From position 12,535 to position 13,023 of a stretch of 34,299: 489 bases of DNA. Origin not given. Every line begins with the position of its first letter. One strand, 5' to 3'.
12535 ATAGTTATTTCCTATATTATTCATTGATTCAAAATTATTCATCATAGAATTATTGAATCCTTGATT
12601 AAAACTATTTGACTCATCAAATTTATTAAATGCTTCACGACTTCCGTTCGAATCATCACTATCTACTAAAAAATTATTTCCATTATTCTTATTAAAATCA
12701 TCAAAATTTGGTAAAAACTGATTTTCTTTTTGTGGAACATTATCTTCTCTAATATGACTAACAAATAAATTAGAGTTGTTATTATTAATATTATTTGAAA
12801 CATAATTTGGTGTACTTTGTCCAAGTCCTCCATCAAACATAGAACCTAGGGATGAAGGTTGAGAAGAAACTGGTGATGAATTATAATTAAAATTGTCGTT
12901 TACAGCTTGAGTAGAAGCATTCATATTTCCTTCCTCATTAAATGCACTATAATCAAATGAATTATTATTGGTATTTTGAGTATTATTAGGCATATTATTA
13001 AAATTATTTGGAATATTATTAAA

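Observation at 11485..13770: Noc/ParB-family protein split by an Asn-rich prion-like linker of about 400 residues, and lacking the Noc membrane-targeting helix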

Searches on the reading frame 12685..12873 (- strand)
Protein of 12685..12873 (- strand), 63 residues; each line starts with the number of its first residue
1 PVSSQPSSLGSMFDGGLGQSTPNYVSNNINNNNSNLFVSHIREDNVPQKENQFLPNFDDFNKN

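Call 67: search_protein_representatives(alignment_id=A2)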
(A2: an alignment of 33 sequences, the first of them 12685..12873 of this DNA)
Query: 33 sequences, 62 profile positions. Proteins with E-value up to 0.001 (for the whole library): 15; up to 1e-10: 11; up to 1e-30: 0. The best 15 are listed.
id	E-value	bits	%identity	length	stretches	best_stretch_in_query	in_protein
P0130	1.2e-18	83.1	-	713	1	2-60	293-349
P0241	1.6e-17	79.6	-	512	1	2-61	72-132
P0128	1.8e-17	79.4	-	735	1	2-61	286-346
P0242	6.5e-17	77.6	-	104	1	3-60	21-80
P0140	1.1e-16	76.9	-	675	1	5-61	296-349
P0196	2.4e-14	69.4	-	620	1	1-60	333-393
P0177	3.9e-14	68.7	-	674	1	2-61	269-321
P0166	6.8e-14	67.9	-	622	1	2-59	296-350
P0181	2.3e-13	66.2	-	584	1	2-60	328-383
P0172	5.5e-13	65.0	-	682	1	2-60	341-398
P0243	6.3e-11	58.4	-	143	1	12-59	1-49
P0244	1.4e-09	54.1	-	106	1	3-61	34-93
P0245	5.9e-09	52.1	-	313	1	12-59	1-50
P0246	1.1e-05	41.6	-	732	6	17-59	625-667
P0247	2.0e-05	40.8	-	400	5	27-55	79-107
